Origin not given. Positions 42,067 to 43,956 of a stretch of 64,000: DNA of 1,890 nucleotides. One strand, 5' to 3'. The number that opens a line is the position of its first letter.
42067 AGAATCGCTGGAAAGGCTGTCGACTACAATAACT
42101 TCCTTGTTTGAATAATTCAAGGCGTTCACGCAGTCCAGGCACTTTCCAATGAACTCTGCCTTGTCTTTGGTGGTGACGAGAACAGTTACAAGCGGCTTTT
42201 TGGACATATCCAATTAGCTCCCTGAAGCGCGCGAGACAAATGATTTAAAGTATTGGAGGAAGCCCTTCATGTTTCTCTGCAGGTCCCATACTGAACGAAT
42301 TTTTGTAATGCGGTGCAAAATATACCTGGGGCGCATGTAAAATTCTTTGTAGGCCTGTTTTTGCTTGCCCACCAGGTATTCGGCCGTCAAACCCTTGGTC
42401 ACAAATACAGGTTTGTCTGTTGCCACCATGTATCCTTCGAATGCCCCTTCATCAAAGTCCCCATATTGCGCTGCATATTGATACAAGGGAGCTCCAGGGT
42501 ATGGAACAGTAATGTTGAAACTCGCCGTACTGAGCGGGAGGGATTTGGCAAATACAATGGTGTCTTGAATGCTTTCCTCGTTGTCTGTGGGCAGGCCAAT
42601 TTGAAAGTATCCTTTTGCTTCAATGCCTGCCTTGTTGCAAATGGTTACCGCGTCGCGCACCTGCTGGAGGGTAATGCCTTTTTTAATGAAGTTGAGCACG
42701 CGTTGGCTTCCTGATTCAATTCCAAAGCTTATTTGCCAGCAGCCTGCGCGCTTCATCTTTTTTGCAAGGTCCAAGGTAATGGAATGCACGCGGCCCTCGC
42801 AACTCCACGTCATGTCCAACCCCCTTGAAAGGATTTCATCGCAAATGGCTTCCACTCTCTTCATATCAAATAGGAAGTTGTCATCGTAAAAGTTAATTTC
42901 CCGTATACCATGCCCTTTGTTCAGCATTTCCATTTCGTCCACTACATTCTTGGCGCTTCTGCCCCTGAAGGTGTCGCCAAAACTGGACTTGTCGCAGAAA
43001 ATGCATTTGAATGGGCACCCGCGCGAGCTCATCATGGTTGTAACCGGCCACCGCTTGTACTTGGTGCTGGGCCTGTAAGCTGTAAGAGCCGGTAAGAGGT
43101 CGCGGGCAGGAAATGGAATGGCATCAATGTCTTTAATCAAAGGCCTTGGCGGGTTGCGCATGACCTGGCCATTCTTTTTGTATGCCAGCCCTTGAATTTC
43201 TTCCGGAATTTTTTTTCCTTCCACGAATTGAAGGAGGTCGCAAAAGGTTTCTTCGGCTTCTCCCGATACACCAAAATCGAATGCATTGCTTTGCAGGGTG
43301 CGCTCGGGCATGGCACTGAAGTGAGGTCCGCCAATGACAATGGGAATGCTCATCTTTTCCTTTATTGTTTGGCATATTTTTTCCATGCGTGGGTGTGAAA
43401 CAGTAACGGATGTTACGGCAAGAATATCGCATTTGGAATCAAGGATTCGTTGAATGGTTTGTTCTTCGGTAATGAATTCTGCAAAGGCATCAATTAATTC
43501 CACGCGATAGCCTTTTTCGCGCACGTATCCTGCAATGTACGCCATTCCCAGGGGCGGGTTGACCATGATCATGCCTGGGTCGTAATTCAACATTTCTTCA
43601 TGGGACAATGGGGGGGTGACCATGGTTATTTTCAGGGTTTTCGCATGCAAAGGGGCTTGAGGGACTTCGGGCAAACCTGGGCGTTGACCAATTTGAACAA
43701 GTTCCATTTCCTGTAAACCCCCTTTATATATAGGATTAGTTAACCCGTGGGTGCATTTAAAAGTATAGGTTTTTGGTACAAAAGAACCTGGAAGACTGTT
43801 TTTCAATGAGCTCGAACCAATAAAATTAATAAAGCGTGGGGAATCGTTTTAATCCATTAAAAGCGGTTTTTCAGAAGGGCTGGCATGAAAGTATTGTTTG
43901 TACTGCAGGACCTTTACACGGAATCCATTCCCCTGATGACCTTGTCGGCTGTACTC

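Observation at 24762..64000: Glycan-assembly supercluster next to aglB carrying five B12-binding radical SAM genes plus one SPASM radical SAM gene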

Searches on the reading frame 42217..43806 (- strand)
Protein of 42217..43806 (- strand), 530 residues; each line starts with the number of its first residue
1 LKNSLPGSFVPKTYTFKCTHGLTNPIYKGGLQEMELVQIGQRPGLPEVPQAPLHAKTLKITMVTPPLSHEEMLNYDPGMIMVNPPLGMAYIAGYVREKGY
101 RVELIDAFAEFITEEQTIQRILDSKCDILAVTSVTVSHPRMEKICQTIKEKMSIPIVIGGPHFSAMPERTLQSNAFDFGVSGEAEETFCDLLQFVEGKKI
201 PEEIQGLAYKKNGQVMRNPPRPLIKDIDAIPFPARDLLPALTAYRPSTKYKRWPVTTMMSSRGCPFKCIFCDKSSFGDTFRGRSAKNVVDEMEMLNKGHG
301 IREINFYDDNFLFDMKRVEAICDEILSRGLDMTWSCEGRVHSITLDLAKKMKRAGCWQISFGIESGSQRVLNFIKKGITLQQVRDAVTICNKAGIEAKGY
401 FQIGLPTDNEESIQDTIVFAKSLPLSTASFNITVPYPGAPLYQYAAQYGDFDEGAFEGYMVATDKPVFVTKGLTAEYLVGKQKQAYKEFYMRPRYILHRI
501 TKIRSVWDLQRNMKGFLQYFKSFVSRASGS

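Call 5: search_protein_families(library=pfam, proteins=[window:42217-43806:-], max_evalue=0.001)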
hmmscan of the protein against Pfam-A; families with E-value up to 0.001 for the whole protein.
window:42217-43806:- (530 aa): 2 families
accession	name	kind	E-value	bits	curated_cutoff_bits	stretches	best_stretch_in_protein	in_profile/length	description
PF02310.24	B12-binding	-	2.6e-24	85.8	32.1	1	84-191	13-120/121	B12 binding domain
PF04055.27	Radical_SAM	-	1e-23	84.7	29.5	1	260-419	3-165/166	Radical SAM superfamily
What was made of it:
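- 42214..43806 (-): rS2: B12-domain radical SAM. The ORF runs to 43806; public gene calls give 497 aa, which puts the start near 43707. Pfam PF02310 86 bits and PF04055 85 bits (call 5).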

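Call 8: search_protein_families(library=ncbifam, proteins=[window:42217-43806:-], max_evalue=0.001)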
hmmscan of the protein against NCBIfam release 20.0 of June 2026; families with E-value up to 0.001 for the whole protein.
window:42217-43806:- (530 aa): 25 families
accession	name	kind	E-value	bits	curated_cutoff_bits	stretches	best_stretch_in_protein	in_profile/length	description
TIGR03471.1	HpnJ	equivalog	1.9e-69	234.7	577.6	1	103-522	48-466/472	hopanoid biosynthesis associated radical SAM protein HpnJ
TIGR02026.1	BchE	equivalog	1e-56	192.8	481.35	1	83-521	20-457/497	magnesium-protoporphyrin IX monomethyl ester anaerobic oxidative cyclase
NF038361.1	rSAM_Sden_1168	equivalog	3.7e-50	171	575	1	58-451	63-479/560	Sden_1168 family B12-binding radical SAM P-methyltransferase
NF050148.1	rSAM_ApyD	equivalog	1.4e-48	165.8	750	1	76-493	16-433/645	RiPP biosynthesis radical SAM protein ApyD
TIGR04072.2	rSAM_ladder_B12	equivalog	1.3e-42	146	360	2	255-449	180-376/443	lipid biosynthesis B12-binding/radical SAM protein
TIGR04479.1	bcpD_PhpK_rSAM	subfamily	1.2e-38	132.8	600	1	86-422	73-408/504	PhpK family radical SAM P-methyltransferase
TIGR04385.1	B12_rSAM_cofa1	equivalog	5.5e-38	131.3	450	1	151-420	97-361/438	B12 lower ligand biosynthesis radical SAM protein BzaD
TIGR04014.1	B12_SAM_MJ_0865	equivalog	9.6e-35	120.2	360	1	87-447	13-360/434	methyl-coenzyme M reductase glutamine C-methyltransferase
TIGR04013.1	B12_SAM_MJ_1487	hypoth_equivalog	4e-34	118.1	251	2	114-304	31-200/382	TIGR04013 family B12-binding domain/radical SAM domain-containing protein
TIGR03975.1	rSAM_ocin_1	subfamily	1.4e-33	116.2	281.85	1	103-414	108-421/606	RiPP maturation radical SAM C-methyltransferase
TIGR04295.1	B12_rSAM_oligo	hypoth_equivalog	1.2e-30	106.5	400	1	82-457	22-394/422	TIGR04295 family B12-binding domain-containing radical SAM protein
NF033070.1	rSAM_AprD4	equivalog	3.1e-29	102.2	500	1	222-452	165-397/456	AprD4 family radical SAM diol-dehydratase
TIGR04367.1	HpnR_B12_rSAM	equivalog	1.3e-22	80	650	1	84-443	21-371/490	hopanoid C-3 methylase HpnR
NF033712.0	B12_rSAM_KedN5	subfamily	1.1e-20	73.5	700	1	105-313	41-253/624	KedN5 family methylcobalamin-dependent radical SAM C-methyltransferase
NF040542.1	rSAM_RCCLKC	equivalog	5.2e-20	72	450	1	91-401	19-328/423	arsinothricin biosynthesis radical SAM protein ArsL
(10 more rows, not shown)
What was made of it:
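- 42214..43806 (-): HpnJ 235 bits and BchE 193 bits, both below the cut-offs (call 8).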

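Call 26: find_homologous_proteins(query=window:42217-43638:-, max_evalue=1e-30)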
Query window:42217-43638:- (474 aa): 5495 proteins with E <= 1e-30 among 8000 candidates; the best 120 are listed.
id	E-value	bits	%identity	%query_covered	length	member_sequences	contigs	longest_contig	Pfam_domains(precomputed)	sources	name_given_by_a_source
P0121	0.0e+0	1095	100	100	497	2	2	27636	PF04055.28,PF02310.25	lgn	-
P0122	1.8e-132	460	48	98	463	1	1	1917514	PF04055.28,PF02310.25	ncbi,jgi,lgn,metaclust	metaclust:\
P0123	2.1e-128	447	44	97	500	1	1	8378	PF04055.28,PF02310.25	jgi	jgi:anaerobic magnesium-protoporphyrin IX monomethyl ester cyclase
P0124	6.7e-128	445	45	97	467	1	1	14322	PF04055.28,PF02310.25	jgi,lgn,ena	-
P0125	3.7e-123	430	42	89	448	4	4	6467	PF04055.28,PF02310.25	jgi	jgi:radical SAM superfamily enzyme YgiQ (UPF0313 family)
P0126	4.3e-123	429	43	92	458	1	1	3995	PF04055.28,PF02310.25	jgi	jgi:anaerobic magnesium-protoporphyrin IX monomethyl ester cyclase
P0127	9.7e-123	428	42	97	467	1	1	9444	PF04055.28,PF02310.25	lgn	-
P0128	3.8e-122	426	43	97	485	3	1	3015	PF04055.28,PF02310.25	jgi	jgi:anaerobic magnesium-protoporphyrin IX monomethyl ester cyclase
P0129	2.2e-120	421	44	92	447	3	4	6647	PF04055.28,PF02310.25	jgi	jgi:anaerobic magnesium-protoporphyrin IX monomethyl ester cyclase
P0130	3.5e-120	420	43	97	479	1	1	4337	PF04055.28,PF02310.25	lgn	-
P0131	9.4e-120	418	45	97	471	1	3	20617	PF04055.28,PF02310.25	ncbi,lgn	-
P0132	2.4e-119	417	45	93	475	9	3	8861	PF04055.28,PF02310.25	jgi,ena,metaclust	metaclust:\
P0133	3.2e-119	417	45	97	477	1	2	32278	PF04055.28,PF02310.25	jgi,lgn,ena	-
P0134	1.4e-118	415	42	97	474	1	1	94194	PF04055.28,PF19864.6,PF02310.25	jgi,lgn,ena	-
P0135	2.0e-118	414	40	97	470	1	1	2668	PF04055.28,PF02310.25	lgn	-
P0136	2.6e-118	414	42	97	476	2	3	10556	PF04055.28,PF02310.25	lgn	-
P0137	2.6e-118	414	42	97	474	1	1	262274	PF04055.28,PF02310.25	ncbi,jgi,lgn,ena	ncbi:MAG: radical SAM protein [Patescibacteria group bacterium]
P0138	5.0e-118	413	42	93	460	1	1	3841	PF04055.28,PF02310.25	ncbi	-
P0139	1.5e-117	411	43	97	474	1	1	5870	PF04055.28,PF19864.6,PF02310.25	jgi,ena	-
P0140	1.6e-117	411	44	92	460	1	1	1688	PF04055.28,PF02310.25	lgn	-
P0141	3.2e-117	410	43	97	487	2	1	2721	PF04055.28,PF02310.25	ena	-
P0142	5.3e-117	409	41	97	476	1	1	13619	PF04055.28,PF19864.6,PF02310.25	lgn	-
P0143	6.5e-117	409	43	97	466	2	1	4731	PF04055.28,PF02310.25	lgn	-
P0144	7.5e-117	409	41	97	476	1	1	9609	PF04055.28,PF02310.25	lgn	-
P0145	1.3e-116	408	43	97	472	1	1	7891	PF04055.28,PF02310.25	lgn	-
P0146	3.7e-116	407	43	97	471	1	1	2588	PF04055.28,PF02310.25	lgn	-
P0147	4.9e-116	406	42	98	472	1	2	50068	PF04055.28,PF02310.25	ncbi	-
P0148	8.5e-116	405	40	96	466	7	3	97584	PF04055.28,PF02310.25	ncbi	ncbi:MAG: radical SAM protein [Nitrososphaerales archaeon]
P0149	1.4e-115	405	44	93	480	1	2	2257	PF04055.28,PF02310.25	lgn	-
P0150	1.7e-115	404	44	98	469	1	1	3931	PF04055.28,PF19864.6,PF02310.25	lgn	-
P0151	4.0e-115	403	41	96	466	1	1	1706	PF04055.28,PF02310.25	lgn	-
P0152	4.9e-115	403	44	97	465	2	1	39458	PF04055.28,PF02310.25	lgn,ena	-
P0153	5.0e-115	403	44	92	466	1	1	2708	PF04055.28,PF02310.25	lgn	-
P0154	9.0e-115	402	44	92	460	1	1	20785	PF04055.28,PF02310.25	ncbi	-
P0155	1.8e-114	401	42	97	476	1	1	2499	PF04055.28,PF02310.25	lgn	-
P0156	5.3e-114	399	40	97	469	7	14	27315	PF04055.28,PF02310.25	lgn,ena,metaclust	metaclust:\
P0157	1.2e-113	398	42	97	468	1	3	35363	PF04055.28,PF02310.25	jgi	jgi:radical SAM superfamily enzyme YgiQ (UPF0313 family)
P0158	1.5e-113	398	43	97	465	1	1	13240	PF04055.28,PF02310.25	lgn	-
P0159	4.3e-113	396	40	97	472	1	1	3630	PF04055.28,PF02310.25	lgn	-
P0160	5.8e-113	396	44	93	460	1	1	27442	PF04055.28,PF02310.25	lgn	-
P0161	6.3e-113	396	42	98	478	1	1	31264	PF04055.28,PF02310.25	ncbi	-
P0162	1.2e-112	395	40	95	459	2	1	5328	PF04055.28,PF02310.25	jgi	jgi:radical SAM superfamily enzyme YgiQ (UPF0313 family)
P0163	1.5e-112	395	41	98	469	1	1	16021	PF04055.28,PF19864.6,PF02310.25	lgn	-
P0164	2.0e-112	394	41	91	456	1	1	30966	PF04055.28,PF19864.6,PF02310.25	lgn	-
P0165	2.3e-112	394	42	95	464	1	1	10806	PF04055.28,PF02310.25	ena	-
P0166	1.2e-111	392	40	97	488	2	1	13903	PF04055.28,PF02310.25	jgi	jgi:radical SAM superfamily enzyme YgiQ (UPF0313 family)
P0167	6.6e-111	389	40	97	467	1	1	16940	PF04055.28,PF19864.6,PF02310.25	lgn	-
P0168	1.6e-110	388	42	95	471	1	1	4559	PF04055.28,PF19864.6,PF02310.25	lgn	-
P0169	1.9e-110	388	40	97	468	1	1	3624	PF04055.28,PF19864.6,PF02310.25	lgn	-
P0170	5.8e-110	386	42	99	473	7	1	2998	PF04055.28,PF02310.25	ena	-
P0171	1.2e-109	385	39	97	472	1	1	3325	PF04055.28,PF02310.25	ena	-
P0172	1.8e-109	385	44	92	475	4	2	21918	PF04055.28,PF02310.25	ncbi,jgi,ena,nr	ncbi:MAG: B12-binding domain-containing radical SAM protein [Proteobacteria bacterium]|nr:radical SA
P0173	1.8e-109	385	42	97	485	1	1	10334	PF04055.28,PF02310.25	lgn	-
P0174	2.1e-109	384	43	98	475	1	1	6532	PF04055.28,PF02310.25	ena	-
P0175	2.3e-109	384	41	99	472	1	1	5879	PF04055.28,PF02310.25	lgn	-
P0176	3.1e-109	384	43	94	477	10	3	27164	PF04055.28,PF02310.25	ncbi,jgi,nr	ncbi:MAG: B12-binding domain-containing radical SAM protein [Proteobacteria bacterium]|nr:B12-bindin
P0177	5.2e-109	383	44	92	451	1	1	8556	PF04055.28,PF02310.25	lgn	-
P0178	6.7e-109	383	42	98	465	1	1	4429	PF04055.28,PF02310.25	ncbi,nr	ncbi:MAG: radical SAM protein [bacterium]|nr:radical SAM protein [bacterium]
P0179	1.2e-108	382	43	96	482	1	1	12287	PF04055.28,PF02310.25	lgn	-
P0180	1.8e-108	381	41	97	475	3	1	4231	PF04055.28,PF02310.25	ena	-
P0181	2.2e-108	381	42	95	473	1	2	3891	PF04055.28,PF02310.25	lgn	-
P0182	6.9e-108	379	42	98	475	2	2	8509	PF04055.28,PF02310.25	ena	-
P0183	1.4e-107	378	39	98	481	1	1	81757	PF04055.28,PF19864.6,PF02310.25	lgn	-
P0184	2.4e-107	378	40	98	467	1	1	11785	PF04055.28,PF02310.25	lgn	-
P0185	4.2e-107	377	43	94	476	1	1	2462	PF04055.28,PF02310.25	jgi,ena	-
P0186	5.9e-107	376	42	98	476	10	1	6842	PF04055.28,PF02310.25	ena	-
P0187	9.4e-107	376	40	98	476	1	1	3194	PF04055.28,PF02310.25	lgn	-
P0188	2.4e-106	374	41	98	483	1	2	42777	PF04055.28,PF02310.25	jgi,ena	-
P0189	2.9e-106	374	42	93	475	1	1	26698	PF04055.28,PF02310.25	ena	-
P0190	5.0e-106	373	43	94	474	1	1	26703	PF04055.28,PF02310.25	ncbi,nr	ncbi:MAG: radical SAM protein [Desulfobacteraceae bacterium]|nr:radical SAM protein [Desulfobacterac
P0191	5.8e-106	373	42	92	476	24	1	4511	PF04055.28,PF02310.25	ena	-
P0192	6.2e-106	373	38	99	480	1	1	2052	PF04055.28,PF02310.25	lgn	-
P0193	1.2e-105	372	39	97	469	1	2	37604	PF04055.28,PF02310.25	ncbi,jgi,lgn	-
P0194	2.5e-105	371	40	96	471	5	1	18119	PF04055.28,PF02310.25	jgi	-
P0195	3.1e-105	371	40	96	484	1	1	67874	PF04055.28,PF02310.25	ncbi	-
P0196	3.7e-105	370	41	94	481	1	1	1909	PF04055.28,PF02310.25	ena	-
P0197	7.7e-105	369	43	94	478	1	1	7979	PF04055.28,PF02310.25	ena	-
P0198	9.9e-105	369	42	97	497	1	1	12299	PF04055.28,PF02310.25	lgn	-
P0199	1.5e-104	368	39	97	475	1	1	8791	PF04055.28,PF02310.25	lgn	-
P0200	1.6e-104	368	33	91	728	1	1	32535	PF04055.28,PF02310.25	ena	-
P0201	1.8e-104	368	41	98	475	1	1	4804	PF04055.28,PF02310.25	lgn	-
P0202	2.6e-104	368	39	97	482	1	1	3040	PF04055.28,PF02310.25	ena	-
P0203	2.8e-104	367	40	97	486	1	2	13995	PF04055.28,PF02310.25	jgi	jgi:anaerobic magnesium-protoporphyrin IX monomethyl ester cyclase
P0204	4.5e-104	367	41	98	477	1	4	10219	PF04055.28,PF02310.25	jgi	-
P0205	9.3e-104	366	43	92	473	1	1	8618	PF04055.28,PF02310.25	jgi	jgi:radical SAM superfamily enzyme YgiQ (UPF0313 family)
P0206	1.8e-103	365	41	94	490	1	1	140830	PF04055.28,PF02310.25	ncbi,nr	ncbi:MAG: B12-binding domain-containing radical SAM protein [Desulfobacterota bacterium]|nr:B12-bind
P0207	1.9e-103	365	41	92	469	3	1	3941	PF04055.28,PF02310.25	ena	-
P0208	2.1e-103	365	43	94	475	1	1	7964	PF04055.28,PF02310.25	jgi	jgi:anaerobic magnesium-protoporphyrin IX monomethyl ester cyclase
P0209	2.2e-103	364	47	76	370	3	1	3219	PF04055.28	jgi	jgi:anaerobic magnesium-protoporphyrin IX monomethyl ester cyclase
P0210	2.6e-103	364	40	98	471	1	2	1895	PF04055.28,PF02310.25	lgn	-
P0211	3.0e-103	364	40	94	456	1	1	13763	PF04055.28,PF02310.25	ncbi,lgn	-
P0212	4.4e-103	363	38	100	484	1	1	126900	PF04055.28,PF02310.25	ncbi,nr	ncbi:MAG: cobalamin-dependent protein [Candidatus Omnitrophica bacterium]|nr:cobalamin-dependent pro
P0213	5.0e-103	363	40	99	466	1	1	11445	PF04055.28,PF02310.25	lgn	-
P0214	5.0e-103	363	40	97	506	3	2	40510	PF04055.28,PF02310.25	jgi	-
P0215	8.0e-103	363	44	81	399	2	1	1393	PF04055.28,PF02310.25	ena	-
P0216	8.3e-103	363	40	98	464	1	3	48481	PF04055.28,PF02310.25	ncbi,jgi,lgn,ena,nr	ncbi:MAG: B12-binding domain-containing radical SAM protein [Elusimicrobia bacterium]|nr:B12-binding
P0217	9.8e-103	362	40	97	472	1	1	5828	PF04055.28,PF02310.25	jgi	jgi:radical SAM superfamily enzyme YgiQ (UPF0313 family)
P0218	1.3e-102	362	38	97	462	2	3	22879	PF04055.28,PF02310.25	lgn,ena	-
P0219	1.3e-102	362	42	90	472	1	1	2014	PF04055.28,PF02310.25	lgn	-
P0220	2.7e-102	361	40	97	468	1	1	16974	PF04055.28,PF02310.25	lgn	-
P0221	5.0e-102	360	39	99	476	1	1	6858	PF04055.28,PF02310.25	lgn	-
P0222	5.4e-102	360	39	97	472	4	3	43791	PF04055.28,PF02310.25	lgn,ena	-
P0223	6.3e-102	360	38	96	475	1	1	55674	PF04055.28,PF02310.25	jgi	jgi:anaerobic magnesium-protoporphyrin IX monomethyl ester cyclase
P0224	6.5e-102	360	39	99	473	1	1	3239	PF04055.28,PF02310.25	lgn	-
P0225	8.6e-102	359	39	97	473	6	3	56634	PF04055.28,PF02310.25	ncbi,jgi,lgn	-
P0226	1.0e-101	359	38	99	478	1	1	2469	PF04055.28,PF02310.25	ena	-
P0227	1.0e-101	359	41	90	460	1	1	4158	PF04055.28,PF19864.6,PF02310.25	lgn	-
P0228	1.7e-101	358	40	96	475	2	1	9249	PF04055.28,PF02310.25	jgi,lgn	jgi:radical SAM superfamily enzyme YgiQ (UPF0313 family)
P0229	1.9e-101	358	40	99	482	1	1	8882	PF04055.28,PF02310.25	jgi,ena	-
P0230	2.0e-101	358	42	93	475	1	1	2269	PF04055.28,PF02310.25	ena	-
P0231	2.0e-101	358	39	99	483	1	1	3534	PF04055.28,PF02310.25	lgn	-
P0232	2.1e-101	358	37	98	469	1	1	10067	PF04055.28,PF02310.25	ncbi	-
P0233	4.4e-101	357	39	96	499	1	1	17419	PF04055.28,PF02310.25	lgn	-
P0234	5.8e-101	357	39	97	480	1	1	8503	PF04055.28,PF02310.25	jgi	jgi:radical SAM superfamily enzyme YgiQ (UPF0313 family)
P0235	8.0e-101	356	39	97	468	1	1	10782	PF04055.28,PF02310.25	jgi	jgi:radical SAM superfamily enzyme YgiQ (UPF0313 family)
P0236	1.3e-100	355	42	93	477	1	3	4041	PF04055.28,PF02310.25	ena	-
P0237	1.7e-100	355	37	97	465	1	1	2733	PF04055.28,PF02310.25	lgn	-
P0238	2.0e-100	355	38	98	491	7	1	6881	PF04055.28,PF02310.25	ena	-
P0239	2.0e-100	355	37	99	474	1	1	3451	PF04055.28,PF02310.25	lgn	-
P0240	2.0e-100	355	38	97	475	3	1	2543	PF04055.28,PF02310.25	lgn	-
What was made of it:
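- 42214..43806 (-): Relatives are 38-48% identical (call 26).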

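Call 27: find_encoding_contigs(protein=P0122, flank=8000, max_places=1)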
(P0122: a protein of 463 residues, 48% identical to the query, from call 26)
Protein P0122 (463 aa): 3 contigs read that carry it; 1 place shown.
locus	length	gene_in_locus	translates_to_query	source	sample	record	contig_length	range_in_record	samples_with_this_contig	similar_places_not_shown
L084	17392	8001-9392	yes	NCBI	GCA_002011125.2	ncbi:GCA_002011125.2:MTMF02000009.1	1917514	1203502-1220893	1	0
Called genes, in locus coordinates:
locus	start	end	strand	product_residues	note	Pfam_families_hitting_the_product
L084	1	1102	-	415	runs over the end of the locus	PF01943:Polysacc_synt, PF13440:Polysacc_synt_3, PF03023:MurJ, PF01554:MatE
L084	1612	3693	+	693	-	PF02516:STT3, PF21436:STT3-PglB_core (weak), PF27869:HaoB_nitrify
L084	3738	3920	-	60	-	-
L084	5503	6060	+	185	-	-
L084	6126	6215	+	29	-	-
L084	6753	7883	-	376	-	PF04432:FrhB_FdhB_C, PF00037:Fer4 (weak), PF12837:Fer4_6 (weak), PF13237:Fer4_10 (faint), PF04422:FrhB_FdhB_N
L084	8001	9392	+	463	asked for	PF02310:B12-binding, PF04055:Radical_SAM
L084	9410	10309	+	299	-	PF03706:LPG_synthase_TM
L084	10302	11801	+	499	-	PF25840:Ulvan_lyase_N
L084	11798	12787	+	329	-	PF00535:Glycos_transf_2, PF10111:Glyco_tranf_2_2, PF13506:Glyco_transf_21, PF13641:Glyco_tranf_2_3, PF13632:Glyco_trans_2_3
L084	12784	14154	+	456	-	PF00881:Nitroreductase, PF14512:TM1586_NiRdase (weak), PF08241:Methyltransf_11 (weak)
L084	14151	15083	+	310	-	PF00535:Glycos_transf_2, PF13641:Glyco_tranf_2_3 (weak)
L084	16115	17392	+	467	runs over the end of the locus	PF02310:B12-binding, PF04055:Radical_SAM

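Call 28: find_encoding_contigs(protein=P0137, flank=8000, max_places=1)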
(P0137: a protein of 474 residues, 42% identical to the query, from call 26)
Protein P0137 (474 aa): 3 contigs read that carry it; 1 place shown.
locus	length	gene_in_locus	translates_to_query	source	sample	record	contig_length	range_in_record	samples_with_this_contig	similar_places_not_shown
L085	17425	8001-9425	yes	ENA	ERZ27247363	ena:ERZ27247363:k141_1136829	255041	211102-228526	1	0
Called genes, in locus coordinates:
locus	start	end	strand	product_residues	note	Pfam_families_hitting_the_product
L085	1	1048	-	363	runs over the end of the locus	PF02481:DNA_processg_A, PF17782:WHD_DprA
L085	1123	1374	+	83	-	-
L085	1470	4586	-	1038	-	PF17757:UvrB_inter, PF02559:CarD_TRCF_RID, PF00176:SNF2-rel_dom (weak), PF00270:DEAD, PF04851:ResIII, PF00271:Helicase_C, PF03461:TRCF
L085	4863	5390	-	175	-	PF01195:Pept_tRNA_hydro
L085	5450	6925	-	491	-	PF03816:LytR_cpsA_psr, PF13399:LytR_C (faint)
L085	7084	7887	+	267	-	-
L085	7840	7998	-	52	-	-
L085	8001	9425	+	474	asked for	PF02310:B12-binding, PF04055:Radical_SAM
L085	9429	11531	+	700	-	-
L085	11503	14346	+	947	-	-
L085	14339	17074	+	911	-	PF10131:PTPS_related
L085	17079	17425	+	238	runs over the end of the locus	PF05401:NodS (weak), PF13489:Methyltransf_23, PF01209:Ubie_methyltran, PF13847:Methyltransf_31, PF08241:Methyltransf_11, PF08242:Methyltransf_12, PF13649:Methyltransf_25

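Call 29: find_encoding_contigs(protein=P0148, flank=8000, max_places=1)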
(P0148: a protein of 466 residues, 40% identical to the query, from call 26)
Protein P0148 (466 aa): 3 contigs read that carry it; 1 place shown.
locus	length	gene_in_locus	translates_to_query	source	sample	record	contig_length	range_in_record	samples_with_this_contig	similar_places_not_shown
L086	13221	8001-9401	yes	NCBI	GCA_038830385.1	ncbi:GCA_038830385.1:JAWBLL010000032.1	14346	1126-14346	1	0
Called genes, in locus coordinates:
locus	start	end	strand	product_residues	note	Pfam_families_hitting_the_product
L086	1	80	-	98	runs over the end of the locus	-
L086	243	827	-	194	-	PF00857:Isochorismatase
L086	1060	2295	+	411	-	PF04055:Radical_SAM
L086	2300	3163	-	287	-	PF00581:Rhodanese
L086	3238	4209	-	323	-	PF00930:DPPIV_N (faint), PF26549:Tricorn_N (weak), PF26550:Tricorn_2nd (weak), PF07676:PD40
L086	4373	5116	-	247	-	PF12797:Fer4_2 (weak), PF12838:Fer4_7 (weak), PF13187:Fer4_9 (faint), PF13247:Fer4_11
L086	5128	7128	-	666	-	PF00384:Molybdopterin, PF01568:Molydop_binding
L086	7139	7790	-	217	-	-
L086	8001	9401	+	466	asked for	PF02310:B12-binding, PF04055:Radical_SAM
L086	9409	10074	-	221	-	PF02613:Nitrate_red_del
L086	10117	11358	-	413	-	PF03916:NrfD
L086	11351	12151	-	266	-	PF00037:Fer4 (faint), PF12797:Fer4_2 (faint), PF12837:Fer4_6 (faint), PF13183:Fer4_8 (faint), PF13237:Fer4_10, PF13247:Fer4_11, PF12838:Fer4_7 (weak), PF13247:Fer4_11, +1 more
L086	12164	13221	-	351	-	PF00384:Molybdopterin, PF01568:Molydop_binding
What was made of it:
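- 42214..43806 (-): Contexts: L084 next to STT3 and L085 next to envelope-type genes, but L086 is not a glycan context (calls 27-29).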
